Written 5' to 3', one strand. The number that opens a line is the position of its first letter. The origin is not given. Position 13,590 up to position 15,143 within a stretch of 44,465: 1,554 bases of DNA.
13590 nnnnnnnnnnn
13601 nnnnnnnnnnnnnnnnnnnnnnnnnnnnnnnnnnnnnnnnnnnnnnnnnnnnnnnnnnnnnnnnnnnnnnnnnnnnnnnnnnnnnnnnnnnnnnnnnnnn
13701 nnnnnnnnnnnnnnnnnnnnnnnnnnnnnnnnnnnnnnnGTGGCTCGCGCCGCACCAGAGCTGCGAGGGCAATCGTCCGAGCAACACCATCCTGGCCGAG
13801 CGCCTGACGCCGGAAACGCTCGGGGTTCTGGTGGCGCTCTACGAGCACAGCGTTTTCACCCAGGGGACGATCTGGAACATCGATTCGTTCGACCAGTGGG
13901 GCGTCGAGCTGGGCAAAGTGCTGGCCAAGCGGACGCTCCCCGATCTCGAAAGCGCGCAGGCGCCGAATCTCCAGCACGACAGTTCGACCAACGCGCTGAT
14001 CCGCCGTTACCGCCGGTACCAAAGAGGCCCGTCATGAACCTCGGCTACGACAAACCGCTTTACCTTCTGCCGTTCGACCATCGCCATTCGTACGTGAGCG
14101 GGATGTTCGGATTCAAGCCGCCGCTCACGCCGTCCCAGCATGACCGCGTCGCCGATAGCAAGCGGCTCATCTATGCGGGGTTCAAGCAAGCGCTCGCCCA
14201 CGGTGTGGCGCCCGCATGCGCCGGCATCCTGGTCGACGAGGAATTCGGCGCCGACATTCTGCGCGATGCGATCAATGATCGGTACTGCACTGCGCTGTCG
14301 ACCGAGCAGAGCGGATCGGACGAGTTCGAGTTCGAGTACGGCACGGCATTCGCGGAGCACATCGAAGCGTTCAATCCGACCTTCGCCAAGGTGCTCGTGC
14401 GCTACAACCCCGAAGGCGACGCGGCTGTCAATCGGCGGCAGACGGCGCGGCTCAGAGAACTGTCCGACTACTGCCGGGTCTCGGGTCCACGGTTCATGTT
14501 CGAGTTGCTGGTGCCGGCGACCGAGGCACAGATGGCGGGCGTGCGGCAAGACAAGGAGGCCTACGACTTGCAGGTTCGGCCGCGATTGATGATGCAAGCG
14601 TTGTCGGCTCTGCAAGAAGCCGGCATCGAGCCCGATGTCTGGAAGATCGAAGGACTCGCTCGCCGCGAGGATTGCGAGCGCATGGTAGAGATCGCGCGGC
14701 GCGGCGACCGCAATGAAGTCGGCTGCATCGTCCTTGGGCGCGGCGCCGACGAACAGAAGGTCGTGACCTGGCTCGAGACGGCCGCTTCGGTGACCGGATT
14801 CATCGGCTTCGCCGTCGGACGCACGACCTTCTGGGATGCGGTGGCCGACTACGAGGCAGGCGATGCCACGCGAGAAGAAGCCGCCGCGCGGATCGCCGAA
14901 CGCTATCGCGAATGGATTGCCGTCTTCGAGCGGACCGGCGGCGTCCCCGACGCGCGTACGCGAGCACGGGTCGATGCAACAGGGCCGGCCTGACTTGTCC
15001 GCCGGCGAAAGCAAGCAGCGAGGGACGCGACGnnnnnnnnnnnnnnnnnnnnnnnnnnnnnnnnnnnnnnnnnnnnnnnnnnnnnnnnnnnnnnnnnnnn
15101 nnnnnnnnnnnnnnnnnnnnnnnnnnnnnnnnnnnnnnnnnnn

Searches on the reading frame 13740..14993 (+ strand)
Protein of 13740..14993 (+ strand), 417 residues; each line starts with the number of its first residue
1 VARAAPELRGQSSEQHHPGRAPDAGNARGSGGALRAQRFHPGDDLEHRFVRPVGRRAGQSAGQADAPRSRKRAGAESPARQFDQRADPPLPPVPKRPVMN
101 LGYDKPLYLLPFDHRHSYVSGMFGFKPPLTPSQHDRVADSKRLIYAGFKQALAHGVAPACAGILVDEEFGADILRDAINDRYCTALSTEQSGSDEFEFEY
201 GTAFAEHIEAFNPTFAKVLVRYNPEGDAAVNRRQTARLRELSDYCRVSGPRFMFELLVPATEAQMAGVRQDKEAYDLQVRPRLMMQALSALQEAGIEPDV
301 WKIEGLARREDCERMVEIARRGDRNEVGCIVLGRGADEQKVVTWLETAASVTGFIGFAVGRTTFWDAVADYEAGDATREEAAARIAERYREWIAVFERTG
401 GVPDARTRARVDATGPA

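Call 10: search_protein_families(library=pfam, proteins=[window:13740-14993:+], max_evalue=0.01)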
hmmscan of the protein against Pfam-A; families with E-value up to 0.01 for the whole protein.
window:13740-14993:+ (417 aa): 1 family
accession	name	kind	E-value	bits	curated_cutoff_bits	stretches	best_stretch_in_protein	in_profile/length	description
PF09863.15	DUF2090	-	2.1e-34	119.4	27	1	107-398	37-308/310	Uncharacterized protein conserved in bacteria (DUF2090)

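Call 31: search_protein_families(library=ncbifam, proteins=[window:13740-14990:+], max_evalue=0.00001)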
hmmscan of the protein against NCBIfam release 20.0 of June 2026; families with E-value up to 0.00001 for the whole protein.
window:13740-14990:+ (417 aa): 2 families
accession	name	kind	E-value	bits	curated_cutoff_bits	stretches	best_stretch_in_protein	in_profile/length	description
NF047869.1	myo_kin_aldol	exception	2.1e-17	62.7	600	1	106-347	361-583/586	bifunctional 5-dehydro-2-deoxygluconokinase/5-dehydro-2-deoxyphosphogluconate aldolase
NF009498.0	PRK12858.1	subfamily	1.8e-12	46.8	184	1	146-381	51-299/342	tagatose 1,6-diphosphate aldolase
